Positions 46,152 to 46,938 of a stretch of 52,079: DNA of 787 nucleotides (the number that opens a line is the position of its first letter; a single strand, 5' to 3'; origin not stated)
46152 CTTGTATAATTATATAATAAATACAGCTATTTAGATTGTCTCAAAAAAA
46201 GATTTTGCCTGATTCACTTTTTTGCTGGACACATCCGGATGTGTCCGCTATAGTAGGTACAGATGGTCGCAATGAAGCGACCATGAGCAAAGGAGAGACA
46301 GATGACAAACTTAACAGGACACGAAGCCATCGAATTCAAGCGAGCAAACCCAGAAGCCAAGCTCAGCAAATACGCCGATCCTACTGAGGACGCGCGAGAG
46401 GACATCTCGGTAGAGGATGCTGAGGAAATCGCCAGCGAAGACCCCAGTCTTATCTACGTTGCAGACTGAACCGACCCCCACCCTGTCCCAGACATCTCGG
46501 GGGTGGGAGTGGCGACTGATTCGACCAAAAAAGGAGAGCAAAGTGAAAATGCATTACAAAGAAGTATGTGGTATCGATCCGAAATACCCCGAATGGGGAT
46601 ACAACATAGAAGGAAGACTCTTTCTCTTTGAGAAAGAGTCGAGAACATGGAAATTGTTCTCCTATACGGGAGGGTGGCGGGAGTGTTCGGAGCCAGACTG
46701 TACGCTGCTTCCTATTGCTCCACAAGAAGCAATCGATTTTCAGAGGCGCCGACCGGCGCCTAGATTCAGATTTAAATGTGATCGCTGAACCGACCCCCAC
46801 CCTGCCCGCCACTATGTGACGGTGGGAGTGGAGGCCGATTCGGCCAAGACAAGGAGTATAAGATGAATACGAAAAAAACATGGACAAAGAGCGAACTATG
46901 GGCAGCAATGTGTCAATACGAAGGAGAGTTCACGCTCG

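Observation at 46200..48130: Reverse-oriented island of five unknown genes splits the lambda-type terL -> gpW head operon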

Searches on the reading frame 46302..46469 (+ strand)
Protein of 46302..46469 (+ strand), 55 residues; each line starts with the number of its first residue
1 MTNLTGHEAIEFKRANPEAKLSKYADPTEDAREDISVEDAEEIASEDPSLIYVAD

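Call 4: search_protein_families(library=pfam, proteins=[window:46302-46469:+], max_evalue=1)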
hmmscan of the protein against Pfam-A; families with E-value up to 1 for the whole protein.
window:46302-46469:+ (55 aa): 0 families

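Call 5: search_protein_families(library=phrogs, proteins=[window:46302-46469:+], max_evalue=1)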
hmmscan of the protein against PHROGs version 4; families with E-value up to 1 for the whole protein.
window:46302-46469:+ (55 aa): 0 families

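Call 6: search_protein_families(library=padloc, proteins=[window:46302-46469:+], max_evalue=1)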
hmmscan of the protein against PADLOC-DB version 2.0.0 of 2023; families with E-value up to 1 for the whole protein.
window:46302-46469:+ (55 aa): 0 families

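Call 72: find_homologous_proteins(query=A6, max_evalue=0.01)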
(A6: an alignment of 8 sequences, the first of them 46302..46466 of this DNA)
Query A6 (8 sequences) (55 aa, profile of the alignment): 391 proteins with E <= 0.01 among 1224 candidates; the best 120 are listed.
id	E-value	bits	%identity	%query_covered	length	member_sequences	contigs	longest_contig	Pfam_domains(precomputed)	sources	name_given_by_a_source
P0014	3.8e-31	125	100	100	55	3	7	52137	-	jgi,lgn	jgi:hypothetical protein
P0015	4.7e-31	124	78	100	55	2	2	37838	-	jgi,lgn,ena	jgi:hypothetical protein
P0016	9.4e-31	123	78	100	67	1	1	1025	-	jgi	jgi:hypothetical protein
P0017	3.3e-30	122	92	96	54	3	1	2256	-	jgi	jgi:hypothetical protein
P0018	1.5e-29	120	71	100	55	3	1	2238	-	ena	-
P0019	2.2e-29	119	73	100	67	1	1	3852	-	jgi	jgi:hypothetical protein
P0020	3.9e-28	115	76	93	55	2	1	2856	-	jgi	jgi:hypothetical protein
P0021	5.1e-28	115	77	96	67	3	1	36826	-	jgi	jgi:hypothetical protein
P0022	9.6e-28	114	71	100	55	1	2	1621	-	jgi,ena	-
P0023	1.3e-27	113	73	100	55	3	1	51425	-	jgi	jgi:hypothetical protein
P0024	3.8e-27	112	69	100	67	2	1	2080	-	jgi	jgi:hypothetical protein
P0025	1.8e-26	110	74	98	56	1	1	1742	-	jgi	jgi:hypothetical protein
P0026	2.5e-26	109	66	96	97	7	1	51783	-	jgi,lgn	-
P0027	6.3e-26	108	70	98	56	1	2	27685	-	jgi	jgi:hypothetical protein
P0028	2.4e-25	106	68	96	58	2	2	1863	-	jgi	jgi:hypothetical protein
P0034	1.4e-21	94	67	95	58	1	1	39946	-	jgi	jgi:hypothetical protein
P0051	5.3e-17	79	62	85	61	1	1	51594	-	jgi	-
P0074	9.6e-15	72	63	98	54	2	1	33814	-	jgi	jgi:hypothetical protein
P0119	6.5e-13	66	49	96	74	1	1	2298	-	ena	-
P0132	2.1e-12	65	57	89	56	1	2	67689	-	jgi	jgi:hypothetical protein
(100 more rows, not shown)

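Call 73: find_encoding_contigs(protein=P0132, flank=6000, max_places=2)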
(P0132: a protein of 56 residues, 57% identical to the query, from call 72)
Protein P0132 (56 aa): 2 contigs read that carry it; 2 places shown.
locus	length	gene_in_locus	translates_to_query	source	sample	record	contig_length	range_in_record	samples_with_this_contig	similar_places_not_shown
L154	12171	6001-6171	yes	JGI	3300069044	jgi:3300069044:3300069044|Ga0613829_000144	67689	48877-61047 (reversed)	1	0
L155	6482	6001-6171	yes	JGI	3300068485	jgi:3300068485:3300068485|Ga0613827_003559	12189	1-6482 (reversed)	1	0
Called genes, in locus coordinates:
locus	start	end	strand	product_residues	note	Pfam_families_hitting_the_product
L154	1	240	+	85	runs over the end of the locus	-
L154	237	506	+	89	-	-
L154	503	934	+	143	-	-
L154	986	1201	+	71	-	-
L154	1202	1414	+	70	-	-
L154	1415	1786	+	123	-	-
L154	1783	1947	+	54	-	-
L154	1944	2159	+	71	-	-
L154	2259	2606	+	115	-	-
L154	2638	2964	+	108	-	-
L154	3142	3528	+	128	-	-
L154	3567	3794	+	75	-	-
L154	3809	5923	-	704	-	-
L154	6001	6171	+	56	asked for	-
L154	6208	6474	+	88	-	-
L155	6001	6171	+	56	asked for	-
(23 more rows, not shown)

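Call 74: find_encoding_contigs(protein=P0051, flank=6000, max_places=2)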
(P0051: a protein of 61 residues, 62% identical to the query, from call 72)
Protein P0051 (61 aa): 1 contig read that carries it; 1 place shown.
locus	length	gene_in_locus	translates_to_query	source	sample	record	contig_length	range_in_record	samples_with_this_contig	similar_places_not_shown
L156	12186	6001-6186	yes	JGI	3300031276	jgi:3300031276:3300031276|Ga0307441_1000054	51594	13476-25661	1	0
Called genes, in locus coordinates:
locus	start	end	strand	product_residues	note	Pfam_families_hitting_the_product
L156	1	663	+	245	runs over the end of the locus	PF05037:DUF669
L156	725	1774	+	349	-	-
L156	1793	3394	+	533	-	PF00270:DEAD, PF04851:ResIII, PF18766:SWI2_SNF2 (weak), PF00271:Helicase_C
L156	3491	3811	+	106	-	-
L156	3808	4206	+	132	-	-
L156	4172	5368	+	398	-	PF01507:PAPS_reduct, PF11922:DUF3440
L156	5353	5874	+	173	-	PF02195:ParB_N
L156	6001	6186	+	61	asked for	-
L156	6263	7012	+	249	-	-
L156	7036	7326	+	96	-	-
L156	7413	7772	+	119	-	-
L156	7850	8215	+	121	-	-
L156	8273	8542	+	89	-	-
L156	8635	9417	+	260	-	PF07382:HC2 (weak)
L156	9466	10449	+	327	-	-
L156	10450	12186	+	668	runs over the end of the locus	PF01612:DNA_pol_A_exo1, PF00476:DNA_pol_A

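Call 75: find_encoding_contigs(protein=P0034, flank=6000, max_places=2)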
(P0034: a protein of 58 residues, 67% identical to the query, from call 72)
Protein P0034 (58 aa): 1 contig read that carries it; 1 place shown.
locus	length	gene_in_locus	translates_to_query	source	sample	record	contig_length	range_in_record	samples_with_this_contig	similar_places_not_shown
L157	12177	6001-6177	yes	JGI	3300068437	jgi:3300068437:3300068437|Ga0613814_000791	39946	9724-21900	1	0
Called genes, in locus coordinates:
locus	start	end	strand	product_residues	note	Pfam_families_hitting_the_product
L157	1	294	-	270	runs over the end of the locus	PF13479:AAA_24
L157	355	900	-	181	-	-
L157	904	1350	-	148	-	-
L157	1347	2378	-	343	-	PF12705:PDDEXK_1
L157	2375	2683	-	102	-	-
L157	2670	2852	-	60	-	-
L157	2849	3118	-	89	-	-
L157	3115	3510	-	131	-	-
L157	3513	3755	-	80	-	-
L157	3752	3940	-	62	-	-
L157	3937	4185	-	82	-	-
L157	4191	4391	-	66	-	-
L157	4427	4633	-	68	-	-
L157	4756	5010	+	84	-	PF08681:TacA1 (weak)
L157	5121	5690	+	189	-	-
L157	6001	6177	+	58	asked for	-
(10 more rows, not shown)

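Call 76: search_solved_structures(query=A6, max_evalue=10)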
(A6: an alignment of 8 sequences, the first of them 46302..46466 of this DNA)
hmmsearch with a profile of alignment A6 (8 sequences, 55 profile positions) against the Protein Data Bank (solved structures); distinct sequences matched with E-value up to 10: 7.
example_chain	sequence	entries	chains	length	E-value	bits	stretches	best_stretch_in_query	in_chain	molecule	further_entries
3re8_A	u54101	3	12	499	0.0014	21.9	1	7-48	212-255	Catalase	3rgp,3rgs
3j7b_A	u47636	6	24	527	0.0015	21.8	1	7-48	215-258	Catalase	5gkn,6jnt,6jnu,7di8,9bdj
1tgu_A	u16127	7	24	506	0.005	20.1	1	11-48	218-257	Catalase | PROTEIN (CATALASE)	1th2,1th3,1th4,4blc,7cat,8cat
3nwl_A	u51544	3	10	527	0.0053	20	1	11-48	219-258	Catalase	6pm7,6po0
1dgf_A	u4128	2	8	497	0.0086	19.3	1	7-48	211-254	CATALASE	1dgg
1dgb_A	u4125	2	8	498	0.0086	19.3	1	7-48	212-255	CATALASE | PROTEIN (CATALASE)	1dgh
1f4j_A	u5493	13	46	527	0.0091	19.2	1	7-48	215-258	CATALASE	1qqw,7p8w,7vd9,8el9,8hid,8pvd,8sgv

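Call 96: search_protein_families(library=pfam, alignment_id=A7, max_evalue=1)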
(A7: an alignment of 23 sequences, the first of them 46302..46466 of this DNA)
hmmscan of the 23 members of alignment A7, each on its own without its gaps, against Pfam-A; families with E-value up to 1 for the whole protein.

A. member 1, window:46302-46466:+ (55 aa): 0 families

B. families by the number of members that match (of 23 scanned): 3 families
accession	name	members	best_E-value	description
PF24227.1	DUF7443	1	0.0028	Domain of unknown function (DUF7443)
PF21962.1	DUF6924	1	0.098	Domain of unknown function (DUF6924)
PF20169.3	DUF6537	1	0.17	Family of unknown function (DUF6537)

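Call 104: predict_structure(alignment_id=A7)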
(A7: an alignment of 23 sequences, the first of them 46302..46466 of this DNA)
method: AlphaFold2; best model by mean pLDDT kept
length: 55 residues; sequences in the alignment: 23
mean_pLDDT: 87.3   pTM: 0.64
mean pLDDT of the five models: 87.3, 86.9, 86.7, 86.4, 85.7
residues with pLDDT >= 90: 30; 70-90: 21; 50-70: 3; < 50: 1
segments of 3 or more residues with pLDDT < 50: none
pLDDT, mean of each block of 10 residues (from residue 1): 80 89 89 91 90 84
secondary structure, 60 per line:
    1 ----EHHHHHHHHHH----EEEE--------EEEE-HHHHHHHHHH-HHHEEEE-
elements in order: H6-15 E20-23 E32-35 H37-46 E51-54

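Call 107: search_protein_families(library=phrogs, proteins=[P0074, P0119], max_evalue=0.1)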
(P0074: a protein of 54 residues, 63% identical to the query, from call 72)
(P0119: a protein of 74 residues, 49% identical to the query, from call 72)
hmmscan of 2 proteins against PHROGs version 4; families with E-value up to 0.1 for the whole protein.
P0074 (54 aa): 0 families

P0119 (74 aa): 0 families

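Call 109: fold_search(model_id=the predicted structure, library=pdb)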
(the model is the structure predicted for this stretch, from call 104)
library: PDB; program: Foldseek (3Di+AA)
matches with E <= 10: 69; with E <= 0.001: 0
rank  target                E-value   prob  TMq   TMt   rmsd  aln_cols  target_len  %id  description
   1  1wmh_A                7.8e-01  0.18  0.40  0.31   4.3        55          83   22  Crystal structure of a PB1 domain complex of Protein kinase c iota and Par6 alpha (released 2004-12-07)
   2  1oey_L                1.4e+00  0.18  0.43  0.29   6.2        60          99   17  Heterodimer of p40phox and p67phox PB1 domains from human NADPH oxidase (released 2003-07-29)
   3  6tgn                  1.7e+00  0.09  0.37  0.27   6.1        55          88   13  Cryo-EM structure of AtNBR1-PB1 filament (L-type) (released 2020-02-12)
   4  3fq6_B                2.7e+00  0.08  0.38  0.24   5.0        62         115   16  The crystal structure of a methyltransferase domain from Bacteroides thetaiotaomicron VPI (released 2009-01-27)
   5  4mjs_V                2.7e+00  0.08  0.37  0.30   5.2        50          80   22  crystal structure of a PB1 complex (released 2014-08-27)
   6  3fq6_A                2.9e+00  0.08  0.36  0.23   5.1        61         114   15  The crystal structure of a methyltransferase domain from Bacteroides thetaiotaomicron VPI (released 2009-01-27)
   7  4mjs_H                3.5e+00  0.08  0.38  0.29   5.2        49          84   22  crystal structure of a PB1 complex (released 2014-08-27)
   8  1wi0_MODEL_1_A        3.5e+00  0.08  0.35  0.20   4.7        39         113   23  Solution structure of the PB1 domain of mouse mitogen activated protein kinase kinase 5 (MAP2K5) (released 2004-11-28)
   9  4mm2_A                3.5e+00  0.07  0.38  0.08   6.9        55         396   13  Crystal structure of yeast primase catalytic subunit (released 2014-09-10)
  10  4mjs_J                4.3e+00  0.06  0.37  0.28   5.2        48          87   23  crystal structure of a PB1 complex (released 2014-08-27)
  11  9j46_D                4.6e+00  0.02  0.22  0.12   9.6        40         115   18  Crystal structure of ASFV E146L (released 2025-01-01)
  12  6xv8_A                4.9e+00  0.02  0.23  0.06   7.2        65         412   11  Crystal structure of Megabody Mb-Nb207-c7HopQ_G10 (released 2021-01-13)
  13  9ejl_C                5.2e+00  0.06  0.38  0.15   4.8        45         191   18  Lgl2 bound to the aPKCiota-Par6B complex in nucleotide-free form. Conformation with visible head sub-complex. (released 2025-07-02)
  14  9j46_B                5.2e+00  0.01  0.22  0.12   9.8        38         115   18  Crystal structure of ASFV E146L (released 2025-01-01)
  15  1oey_M                5.6e+00  0.08  0.44  0.30   6.0        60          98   17  Heterodimer of p40phox and p67phox PB1 domains from human NADPH oxidase (released 2003-07-29)
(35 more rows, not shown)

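Call 127: search_protein_families(library=ncbifam, proteins=[window:46302-46466:+, P0074], max_evalue=0.1)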
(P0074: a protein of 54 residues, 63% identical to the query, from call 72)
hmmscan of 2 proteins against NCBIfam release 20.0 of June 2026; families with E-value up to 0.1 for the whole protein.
window:46302-46466:+ (55 aa): 0 families

P0074 (54 aa): 0 families

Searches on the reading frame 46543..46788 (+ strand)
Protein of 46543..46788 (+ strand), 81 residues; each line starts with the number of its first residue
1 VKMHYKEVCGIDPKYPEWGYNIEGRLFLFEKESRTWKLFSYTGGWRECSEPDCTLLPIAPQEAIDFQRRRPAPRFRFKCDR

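Call 4: search_protein_families(library=pfam, proteins=[window:46543-46788:+], max_evalue=1)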
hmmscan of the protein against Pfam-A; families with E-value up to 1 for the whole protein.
window:46543-46788:+ (81 aa): 0 families

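Call 5: search_protein_families(library=phrogs, proteins=[window:46543-46788:+], max_evalue=1)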
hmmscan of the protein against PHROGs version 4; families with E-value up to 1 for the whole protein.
window:46543-46788:+ (81 aa): 1 family
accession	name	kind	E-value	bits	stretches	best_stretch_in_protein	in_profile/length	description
phrog_21188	-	unknown function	0.19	13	1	20-42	49-71/112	-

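Call 6: search_protein_families(library=padloc, proteins=[window:46543-46788:+], max_evalue=1)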
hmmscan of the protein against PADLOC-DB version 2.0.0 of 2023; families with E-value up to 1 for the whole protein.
window:46543-46788:+ (81 aa): 0 families

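Call 79: search_solved_structures(query=window:46549-46785:+, max_evalue=10)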
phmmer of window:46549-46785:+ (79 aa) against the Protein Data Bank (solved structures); distinct sequences matched with E-value up to 10: 1.
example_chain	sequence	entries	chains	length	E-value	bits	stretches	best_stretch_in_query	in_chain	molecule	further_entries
3u1x_A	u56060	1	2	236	4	10.9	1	19-45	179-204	putative glycosyl hydrolase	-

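Call 127: search_protein_families(library=ncbifam, proteins=[window:46543-46785:+], max_evalue=0.1)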
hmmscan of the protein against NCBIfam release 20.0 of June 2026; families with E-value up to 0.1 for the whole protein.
window:46543-46785:+ (81 aa): 0 families
